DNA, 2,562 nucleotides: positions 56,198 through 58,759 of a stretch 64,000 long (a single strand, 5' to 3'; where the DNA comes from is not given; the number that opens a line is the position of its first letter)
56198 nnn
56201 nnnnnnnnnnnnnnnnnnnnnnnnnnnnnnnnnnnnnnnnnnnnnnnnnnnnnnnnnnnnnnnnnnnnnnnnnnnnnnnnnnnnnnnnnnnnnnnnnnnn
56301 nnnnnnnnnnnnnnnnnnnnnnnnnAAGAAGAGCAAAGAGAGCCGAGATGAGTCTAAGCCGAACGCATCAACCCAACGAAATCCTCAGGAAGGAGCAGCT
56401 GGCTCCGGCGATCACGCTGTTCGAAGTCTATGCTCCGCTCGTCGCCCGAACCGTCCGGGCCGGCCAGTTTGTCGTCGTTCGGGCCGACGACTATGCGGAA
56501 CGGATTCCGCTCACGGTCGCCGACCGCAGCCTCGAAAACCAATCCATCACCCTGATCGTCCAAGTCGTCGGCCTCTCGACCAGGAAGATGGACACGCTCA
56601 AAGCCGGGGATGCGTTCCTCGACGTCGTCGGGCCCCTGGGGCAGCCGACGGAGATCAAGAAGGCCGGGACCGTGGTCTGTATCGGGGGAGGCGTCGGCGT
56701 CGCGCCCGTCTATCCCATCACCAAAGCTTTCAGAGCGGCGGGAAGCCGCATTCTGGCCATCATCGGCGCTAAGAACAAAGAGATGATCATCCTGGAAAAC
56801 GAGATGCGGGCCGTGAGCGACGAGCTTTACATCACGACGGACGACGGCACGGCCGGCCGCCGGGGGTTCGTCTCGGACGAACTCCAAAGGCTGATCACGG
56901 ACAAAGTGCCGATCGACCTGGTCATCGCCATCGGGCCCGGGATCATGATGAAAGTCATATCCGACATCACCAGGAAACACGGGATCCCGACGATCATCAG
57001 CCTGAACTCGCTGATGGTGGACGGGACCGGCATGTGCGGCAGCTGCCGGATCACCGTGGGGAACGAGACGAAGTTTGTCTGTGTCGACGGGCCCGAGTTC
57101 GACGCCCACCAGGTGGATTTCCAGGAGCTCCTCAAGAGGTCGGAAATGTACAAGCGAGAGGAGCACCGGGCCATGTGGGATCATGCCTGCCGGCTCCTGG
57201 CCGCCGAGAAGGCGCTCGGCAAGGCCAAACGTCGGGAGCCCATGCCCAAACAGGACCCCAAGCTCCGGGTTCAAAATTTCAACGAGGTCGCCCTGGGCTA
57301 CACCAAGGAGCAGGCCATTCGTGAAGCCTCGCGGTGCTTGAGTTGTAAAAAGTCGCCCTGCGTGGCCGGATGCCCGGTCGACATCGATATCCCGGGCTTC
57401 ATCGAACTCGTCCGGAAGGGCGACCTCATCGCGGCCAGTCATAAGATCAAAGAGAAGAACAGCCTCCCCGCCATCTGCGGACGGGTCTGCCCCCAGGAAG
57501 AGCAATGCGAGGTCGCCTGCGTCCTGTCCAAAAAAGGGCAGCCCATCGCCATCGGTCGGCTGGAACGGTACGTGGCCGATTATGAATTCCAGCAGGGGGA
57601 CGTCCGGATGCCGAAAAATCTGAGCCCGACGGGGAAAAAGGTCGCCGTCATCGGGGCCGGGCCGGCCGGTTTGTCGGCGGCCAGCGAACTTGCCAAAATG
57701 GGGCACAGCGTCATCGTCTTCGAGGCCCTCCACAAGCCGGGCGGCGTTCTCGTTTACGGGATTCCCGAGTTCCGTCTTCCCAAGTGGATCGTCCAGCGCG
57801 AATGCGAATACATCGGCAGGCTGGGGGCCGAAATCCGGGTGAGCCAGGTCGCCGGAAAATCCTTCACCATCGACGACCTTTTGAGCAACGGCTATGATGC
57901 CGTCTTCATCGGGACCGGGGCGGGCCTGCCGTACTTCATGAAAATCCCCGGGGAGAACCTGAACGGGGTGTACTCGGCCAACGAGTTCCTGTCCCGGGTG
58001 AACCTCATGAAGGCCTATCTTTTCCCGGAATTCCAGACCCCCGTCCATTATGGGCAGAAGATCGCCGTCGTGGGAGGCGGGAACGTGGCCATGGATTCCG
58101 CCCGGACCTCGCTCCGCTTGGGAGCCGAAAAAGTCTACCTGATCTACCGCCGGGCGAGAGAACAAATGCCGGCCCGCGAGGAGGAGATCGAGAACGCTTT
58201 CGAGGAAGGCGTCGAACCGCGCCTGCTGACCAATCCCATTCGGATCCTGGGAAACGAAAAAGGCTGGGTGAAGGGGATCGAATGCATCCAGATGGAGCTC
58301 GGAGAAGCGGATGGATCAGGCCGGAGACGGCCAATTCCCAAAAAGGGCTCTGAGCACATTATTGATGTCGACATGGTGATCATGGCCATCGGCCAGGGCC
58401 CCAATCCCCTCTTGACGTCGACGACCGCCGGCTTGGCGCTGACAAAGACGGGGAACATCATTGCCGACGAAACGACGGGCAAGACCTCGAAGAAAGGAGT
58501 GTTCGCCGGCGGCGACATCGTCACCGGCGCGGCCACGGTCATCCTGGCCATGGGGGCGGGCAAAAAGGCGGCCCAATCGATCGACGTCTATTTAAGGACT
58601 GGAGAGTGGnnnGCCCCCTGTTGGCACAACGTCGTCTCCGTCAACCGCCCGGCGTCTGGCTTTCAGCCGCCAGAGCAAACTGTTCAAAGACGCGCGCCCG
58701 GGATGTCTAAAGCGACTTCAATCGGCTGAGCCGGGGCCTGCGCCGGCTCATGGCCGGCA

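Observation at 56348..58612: Single-polypeptide NfnA-NfnB (SudB-SudA-like) fusion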

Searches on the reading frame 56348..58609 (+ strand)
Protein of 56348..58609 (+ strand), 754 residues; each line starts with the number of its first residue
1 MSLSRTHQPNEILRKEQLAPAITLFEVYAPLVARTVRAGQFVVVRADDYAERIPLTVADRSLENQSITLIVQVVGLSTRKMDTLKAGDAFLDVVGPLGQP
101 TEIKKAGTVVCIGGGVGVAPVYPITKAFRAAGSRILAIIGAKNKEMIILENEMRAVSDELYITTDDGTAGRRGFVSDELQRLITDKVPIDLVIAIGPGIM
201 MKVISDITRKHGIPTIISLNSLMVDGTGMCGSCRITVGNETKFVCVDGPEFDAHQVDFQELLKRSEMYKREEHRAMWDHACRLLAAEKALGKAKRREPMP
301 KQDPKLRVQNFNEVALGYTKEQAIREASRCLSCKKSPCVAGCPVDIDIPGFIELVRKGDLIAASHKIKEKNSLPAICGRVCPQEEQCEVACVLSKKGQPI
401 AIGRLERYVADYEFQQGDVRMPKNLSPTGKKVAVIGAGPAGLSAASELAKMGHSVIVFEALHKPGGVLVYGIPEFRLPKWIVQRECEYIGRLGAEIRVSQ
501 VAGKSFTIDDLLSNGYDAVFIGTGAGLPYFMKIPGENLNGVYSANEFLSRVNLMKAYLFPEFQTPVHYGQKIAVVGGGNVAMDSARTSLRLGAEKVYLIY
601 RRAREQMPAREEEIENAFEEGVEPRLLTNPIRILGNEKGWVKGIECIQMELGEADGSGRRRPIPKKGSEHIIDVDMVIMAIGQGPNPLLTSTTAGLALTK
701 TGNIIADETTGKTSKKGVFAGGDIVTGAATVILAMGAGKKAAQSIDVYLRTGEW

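Call 3: search_protein_families(library=pfam, proteins=[window:56348-58609:+], max_evalue=0.01)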
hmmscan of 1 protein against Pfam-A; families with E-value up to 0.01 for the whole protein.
window:56348-58609:+ (754 aa): 20 families
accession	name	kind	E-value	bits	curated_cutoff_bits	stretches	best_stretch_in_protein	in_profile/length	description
PF14691.11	Fer4_20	-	5.9e-44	148.9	25.8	1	307-416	1-111/113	Dihydroprymidine dehydrogenase domain II, 4Fe-4S cluster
PF07992.20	Pyr_redox_2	-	4.4e-35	121.9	26.1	1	430-738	1-291/291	Pyridine nucleotide-disulphide oxidoreductase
PF10418.14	DHODB_Fe-S_bind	-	1.8e-14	53.6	23.9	1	220-257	1-41/41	Iron-sulfur cluster binding domain of dihydroorotate dehydrogenase B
PF13738.12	Pyr_redox_3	-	3.9e-11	43.2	30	2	519-722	128-305/305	Pyridine nucleotide-disulphide oxidoreductase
PF00070.33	Pyr_redox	-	9.3e-09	36.1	22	2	571-644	1-77/82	Pyridine nucleotide-disulphide oxidoreductase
PF13450.12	NAD_binding_8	-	3.2e-08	34.2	21.9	1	434-466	1-33/68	NAD(P)-binding Rossmann-like domain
PF01262.27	AlaDh_PNT_C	-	6e-08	32.8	23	0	543-680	4-99/214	Alanine dehydrogenase/PNT, C-terminal domain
PF01266.30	DAO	-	6.1e-07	29.7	27.9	1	431-465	1-35/353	FAD dependent oxidoreductase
PF12831.13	FAD_oxidored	-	1.3e-06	28.4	27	1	432-473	2-43/416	FAD dependent oxidoreductase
PF13241.12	NAD_binding_7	-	3.8e-06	27.9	22.1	0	569-614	7-55/104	Putative NAD(P)-binding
PF01946.23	Thi4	-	1.4e-05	24.9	26.2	1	431-487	19-74/235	Thi4 family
PF00890.30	FAD_binding_2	-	1.5e-05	24.8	20.4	1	432-467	2-37/414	FAD binding domain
PF03486.20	HI0933_like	-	2.2e-05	24.5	50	1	431-465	2-36/244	HI0933-like protein Rossmann domain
PF03807.23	F420_oxidored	-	2.6e-05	25.2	21.6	0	571-615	1-45/94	NADP oxidoreductase coenzyme F420-dependent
PF01494.25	FAD_binding_3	-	2.8e-05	24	22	1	431-462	3-34/349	FAD binding domain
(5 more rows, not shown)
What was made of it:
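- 57227..58609 (+): NfnB-like half (residues 294-754): two-[4Fe-4S] helical domain, b-FAD domain and NADPH domain. Fer4_20 and Pyr_redox_2 are found by Pfam (call 3).
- Checked: Pfam finds NAD_binding_1 at residues 112-205, DHODB_Fe-S_bind at 220-257 (E 1.8e-14), Fer4_20 at 307-416 (E 5.9e-44) and Pyr_redox_2 at 430-738 (E 4.4e-35) (call 3).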

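Call 4: search_protein_families(library=ncbifam, proteins=[window:56348-58609:+], max_evalue=0.001)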
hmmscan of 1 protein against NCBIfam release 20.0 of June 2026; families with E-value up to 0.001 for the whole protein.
window:56348-58609:+ (754 aa): 91 families (the best 25 are shown)
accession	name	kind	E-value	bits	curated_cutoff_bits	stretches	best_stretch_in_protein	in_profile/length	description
NF009414.0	PRK12778.1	equivalog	0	1077.6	1103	1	10-750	2-750/752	bifunctional dihydroorotate dehydrogenase B NAD binding subunit/NADPH-dependent glutamate synthase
NF009413.0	PRK12775.1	equivalog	3.8e-252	839.4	1895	1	11-752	3-757/1006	putative trifunctional 2-polyprenylphenol hydroxylase/glutamate synthase subunit beta/ferritin domain-containing protein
TIGR01316.1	gltA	equivalog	1.3e-182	607.6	471.75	1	304-749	2-449/449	NADPH-dependent glutamate synthase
NF009415.0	PRK12779.1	equivalog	1.6e-179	598.9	1519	2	335-745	207-622/944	putative bifunctional glutamate synthase subunit beta/2-polyprenylphenol hydroxylase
NF009410.0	PRK12771.1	subfamily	2.2e-126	422.7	516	2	336-751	48-447/566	NAD(P)-binding protein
NF009454.0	PRK12814.1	equivalog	1e-119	400.8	916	2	336-751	102-502/657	putative NADPH-dependent glutamate synthase small subunit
NF004862.0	PRK06222.1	subfamily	7.9e-118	393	220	1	10-280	2-272/281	sulfide/dihydroorotate dehydrogenase-like FAD/NAD-binding protein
TIGR01318.1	gltD_gamma_fam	subfamily_domain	3.5e-114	381.9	482.95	1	295-750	7-466/467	glutamate synthase, small subunit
NF009408.0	PRK12769.1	equivalog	2.9e-109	366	1003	1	233-749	121-651/659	formate-dependent uric acid utilization protein AegA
NF010590.0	PRK13984.1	equivalog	2e-96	323.5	946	1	295-751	157-608/611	putative oxidoreductase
NF009451.0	PRK12809.1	equivalog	2.3e-92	310.3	1154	1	294-747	174-632/639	formate-dependent uric acid utilization protein YgfT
TIGR03315.1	Se_ygfK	equivalog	1.4e-87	294.2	835.3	1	321-745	430-835/1012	putative selenate reductase subunit YgfK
NF009409.0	PRK12770.1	subfamily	5.5e-83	279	343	1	423-751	12-352/360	putative glutamate synthase subunit beta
TIGR01317.1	GOGAT_sm_gam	subfamily_domain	2e-82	277.6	447.7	1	295-749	9-478/485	glutamate synthase small subunit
NF000796.0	PRK00054.1-1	equivalog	7e-45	153.2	224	1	35-261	28-240/254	dihydroorotate dehydrogenase electron transfer subunit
NF000799.0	PRK00054.1-4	equivalog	1e-35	123.1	314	1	12-256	9-256/258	dihydroorotate dehydrogenase electron transfer subunit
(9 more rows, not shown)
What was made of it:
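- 56348..58612 (+): Fused nfn gene, 754 codons plus TGA stop. NF009414 matches profile positions 2-750 of 752 at 1077.6 bits (call 4).
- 56348..57166 (+): NfnA-like half (residues 1-273): FNR/PyrK-type FAD and NAD(H) domain plus the 2Fe-2S domain and the start of the C-terminal helix. NF004862 scores 393 bits, above its cut-off of 220 (call 4).
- On NCBIfam NF009414 (PRK12778) equivalog: The score is 1077.6 bits, aligned over profile positions 2-750 of 752 (call 4).
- On Dihydroorotate dehydrogenase B electron-transfer subunit (PyrK): NF000796 to NF000799 score 123-153 bits against cut-offs of 219-314 (call 4).
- The score against the fused-family model NF009414 is 25 bits under its cut-off (call 4). 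TIGR01316 'gltA' scores 607.6 bits, above its cut-off of 471.75, on residues 304-749 (call 4).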

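Call 5: search_solved_structures(query=window:56348-58609:+, max_evalue=0.00001, show_alignments=2)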
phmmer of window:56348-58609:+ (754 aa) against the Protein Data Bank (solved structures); distinct sequences matched with E-value up to 0.00001: 52.
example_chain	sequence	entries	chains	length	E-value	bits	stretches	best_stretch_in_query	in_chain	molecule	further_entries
4ylf_B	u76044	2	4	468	4.9e-184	616.8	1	294-754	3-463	Dihydropyrimidine dehydrogenase subunit A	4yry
5jca_L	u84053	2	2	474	2.2e-154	518.8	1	294-750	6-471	NADH-dependent Ferredoxin:NADP Oxidoreductase (NfnI) subunit alpha | NADH-dependent Ferredoxin:NADP Oxidoreductase subunit alpha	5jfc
5vj7_A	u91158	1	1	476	1.6e-145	489.5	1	294-750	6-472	Oxidoreductase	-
9n5u_A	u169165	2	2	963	1.1e-102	347.8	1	336-750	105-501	NfnA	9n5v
9bov_A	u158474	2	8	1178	3.8e-102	346.1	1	333-750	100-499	Molybdopterin oxidoreductase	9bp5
8oh5_C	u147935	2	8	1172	4.4e-92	312.8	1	333-750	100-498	Formate dehydrogenase-O, major subunit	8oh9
5jca_S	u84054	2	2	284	1.1e-91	311.6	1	11-274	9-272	NADH-dependent Ferredoxin:NADP Oxidoreductase (NfnI) subunit beta | NADH-dependent Ferredoxin:NADP Oxidoreductase subunit beta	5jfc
6s6s_G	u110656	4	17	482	1.1e-80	275.2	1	285-750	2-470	Glutamate synthase [NADPH] small chain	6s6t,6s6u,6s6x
2vdc_G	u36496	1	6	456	2e-78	267.7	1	309-750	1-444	GLUTAMATE SYNTHASE [NADPH] SMALL CHAIN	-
4ylf_A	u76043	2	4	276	1.9e-77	264.4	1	10-273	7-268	Dihydroorotate dehydrogenase B (NAD(+)), electron transfer subunit homolog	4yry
5vj7_B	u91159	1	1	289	4.7e-55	190.4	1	11-278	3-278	Ferredoxin-NADP(+) reductase subunit alpha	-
7mfm_I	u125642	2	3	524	3.8e-54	187.4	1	294-750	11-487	Glutamate synthase (NADPH) small chain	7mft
7m31_A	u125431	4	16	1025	4e-48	167.5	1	309-750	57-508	Dihydropyrimidine dehydrogenase [NADP(+)]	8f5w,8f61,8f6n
1h7x_A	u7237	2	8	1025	4e-48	167.5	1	309-750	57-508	DIHYDROPYRIMIDINE DEHYDROGENASE | Dihydropyrimidine dehydrogenase [NADP(+)]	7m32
1gt8_A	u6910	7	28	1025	4e-48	167.5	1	309-750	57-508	DIHYDROPYRIMIDINE DEHYDROGENASE | Dihydropyrimidine dehydrogenase [NADP(+)]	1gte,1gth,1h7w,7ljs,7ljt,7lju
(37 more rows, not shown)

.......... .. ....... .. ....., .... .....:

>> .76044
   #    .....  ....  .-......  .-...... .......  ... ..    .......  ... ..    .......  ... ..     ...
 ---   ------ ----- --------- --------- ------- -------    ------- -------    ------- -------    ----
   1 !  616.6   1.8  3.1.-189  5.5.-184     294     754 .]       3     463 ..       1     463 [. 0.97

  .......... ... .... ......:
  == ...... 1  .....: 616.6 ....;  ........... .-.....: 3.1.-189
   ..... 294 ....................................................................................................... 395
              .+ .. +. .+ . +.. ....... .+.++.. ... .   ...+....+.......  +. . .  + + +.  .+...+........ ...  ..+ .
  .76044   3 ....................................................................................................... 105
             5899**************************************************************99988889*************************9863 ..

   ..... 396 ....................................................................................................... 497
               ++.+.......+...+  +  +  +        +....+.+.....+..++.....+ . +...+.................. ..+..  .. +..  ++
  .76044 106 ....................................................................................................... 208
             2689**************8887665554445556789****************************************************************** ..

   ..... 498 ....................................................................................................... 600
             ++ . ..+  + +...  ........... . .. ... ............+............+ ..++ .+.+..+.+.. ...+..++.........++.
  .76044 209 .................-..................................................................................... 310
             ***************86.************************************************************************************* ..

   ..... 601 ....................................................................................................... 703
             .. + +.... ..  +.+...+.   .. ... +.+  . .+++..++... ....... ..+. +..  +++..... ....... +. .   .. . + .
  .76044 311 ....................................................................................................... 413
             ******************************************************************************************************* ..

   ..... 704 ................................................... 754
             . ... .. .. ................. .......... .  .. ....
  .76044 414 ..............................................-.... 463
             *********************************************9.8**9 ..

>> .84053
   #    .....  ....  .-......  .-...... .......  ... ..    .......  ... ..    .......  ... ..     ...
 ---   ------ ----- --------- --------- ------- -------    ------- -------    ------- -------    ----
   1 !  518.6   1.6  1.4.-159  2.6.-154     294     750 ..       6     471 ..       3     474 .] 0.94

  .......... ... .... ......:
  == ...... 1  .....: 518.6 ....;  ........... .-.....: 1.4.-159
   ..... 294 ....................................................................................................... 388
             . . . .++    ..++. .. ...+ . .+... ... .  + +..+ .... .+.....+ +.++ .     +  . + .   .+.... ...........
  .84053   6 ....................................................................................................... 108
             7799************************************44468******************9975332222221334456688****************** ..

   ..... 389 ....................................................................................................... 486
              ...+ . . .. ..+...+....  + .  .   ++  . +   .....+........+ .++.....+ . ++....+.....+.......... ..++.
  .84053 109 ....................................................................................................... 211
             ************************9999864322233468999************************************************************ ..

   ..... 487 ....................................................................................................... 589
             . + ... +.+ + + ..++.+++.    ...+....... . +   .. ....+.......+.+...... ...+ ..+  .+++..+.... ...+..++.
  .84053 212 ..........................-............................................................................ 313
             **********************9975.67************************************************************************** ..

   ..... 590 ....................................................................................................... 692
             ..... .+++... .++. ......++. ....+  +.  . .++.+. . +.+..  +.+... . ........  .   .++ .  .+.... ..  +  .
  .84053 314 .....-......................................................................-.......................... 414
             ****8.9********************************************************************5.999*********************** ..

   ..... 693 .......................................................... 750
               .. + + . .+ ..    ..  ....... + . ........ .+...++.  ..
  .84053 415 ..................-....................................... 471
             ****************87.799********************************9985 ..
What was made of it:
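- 57227..58609 (+): Matches 4ylf_B at E 4.9e-184 and 5jca_L at E 2.2e-154 (call 5).
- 57479..57568 (+): Second [4Fe-4S] motif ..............-x11-GRLER. The x11 spacing is the same as in P. furiosus NfnI-L, whereas T. maritima has x13 (call 5).
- Checked: E-values against solved Nfn subunits are 5e-184 for the large subunit and about 1e-91 to 2e-77 for the small one (call 5), far beyond chance.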

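Call 10: find_homologous_proteins(query=window:56348-58609:+, max_evalue=1e-50)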
Query window:56348-58609:+ (754 aa): 8000 proteins with E <= 1e-50 among 8000 candidates; the best 120 are listed.
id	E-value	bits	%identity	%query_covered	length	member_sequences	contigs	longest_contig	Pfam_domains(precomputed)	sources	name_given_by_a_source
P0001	0.0e+0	1637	96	100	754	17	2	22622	PF10418.15,PF01266.31,PF13241.13,PF13450.13,PF14691.12,PF07992.21,PF00070.34,PF13738.13,PF03486.21,PF01262.28,PF12831.14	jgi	jgi:glutamate synthase (NADPH/NADH) small chain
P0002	0.0e+0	1518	87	100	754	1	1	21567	PF13241.13,PF13450.13,PF07992.21,PF00070.34,PF00175.27,PF03486.21,PF12831.14,PF10418.15,PF01266.31,PF14691.12,PF13738.13,PF01262.28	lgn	-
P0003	0.0e+0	1480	85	99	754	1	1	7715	PF10418.15,PF13241.13,PF13450.13,PF14691.12,PF07992.21,PF00070.34,PF00175.27,PF13738.13,PF01262.28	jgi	jgi:glutamate synthase (NADPH/NADH) small chain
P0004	0.0e+0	1478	85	99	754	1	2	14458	PF10418.15,PF13241.13,PF13450.13,PF14691.12,PF07992.21,PF00070.34,PF00175.27,PF13738.13,PF01262.28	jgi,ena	-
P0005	0.0e+0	1478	85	99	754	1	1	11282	PF10418.15,PF13241.13,PF13450.13,PF14691.12,PF07992.21,PF00070.34,PF00175.27,PF13738.13,PF01262.28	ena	-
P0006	0.0e+0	1477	85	99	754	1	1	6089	PF10418.15,PF13241.13,PF13450.13,PF14691.12,PF07992.21,PF00070.34,PF00175.27,PF13738.13,PF01262.28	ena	-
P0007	0.0e+0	1476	84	100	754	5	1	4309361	PF10418.15,PF13241.13,PF13450.13,PF14691.12,PF07992.21,PF00070.34,PF00175.27,PF13738.13,PF01262.28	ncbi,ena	-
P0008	0.0e+0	1476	85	99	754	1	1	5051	PF10418.15,PF13241.13,PF13450.13,PF14691.12,PF07992.21,PF00070.34,PF00175.27,PF13738.13,PF01262.28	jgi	jgi:glutamate synthase (NADPH/NADH) small chain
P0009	0.0e+0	1476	85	99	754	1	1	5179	PF10418.15,PF13241.13,PF13450.13,PF14691.12,PF07992.21,PF00070.34,PF00175.27,PF13738.13,PF01262.28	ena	-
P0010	0.0e+0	1475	85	99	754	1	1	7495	PF10418.15,PF13450.13,PF14691.12,PF07992.21,PF00070.34,PF00175.27,PF13738.13,PF01262.28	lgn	-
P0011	0.0e+0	1475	84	100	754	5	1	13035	PF10418.15,PF13241.13,PF13450.13,PF14691.12,PF07992.21,PF00070.34,PF00175.27,PF13738.13,PF01262.28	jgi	jgi:glutamate synthase (NADPH/NADH) small chain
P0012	0.0e+0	1473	85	99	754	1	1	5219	PF10418.15,PF13241.13,PF13450.13,PF14691.12,PF07992.21,PF00070.34,PF00175.27,PF13738.13,PF01262.28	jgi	jgi:glutamate synthase (NADPH/NADH) small chain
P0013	0.0e+0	1472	85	99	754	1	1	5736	PF10418.15,PF13241.13,PF13450.13,PF14691.12,PF07992.21,PF00070.34,PF00175.27,PF13738.13,PF01262.28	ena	-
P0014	0.0e+0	1472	85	100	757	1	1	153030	PF13241.13,PF13450.13,PF07992.21,PF00070.34,PF00175.27,PF03486.21,PF10418.15,PF01266.31,PF14691.12,PF13738.13,PF01262.28,PF03807.24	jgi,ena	-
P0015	0.0e+0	1470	84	99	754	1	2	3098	PF10418.15,PF13241.13,PF13450.13,PF14691.12,PF07992.21,PF00070.34,PF00175.27,PF13738.13,PF01262.28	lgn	-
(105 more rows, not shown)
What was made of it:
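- JGI and NCBI names say 'glutamate synthase' (call 10). The same 754-aa single ORF occurs in independent assemblies from JGI, ENA, NCBI and Logan (call 10).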
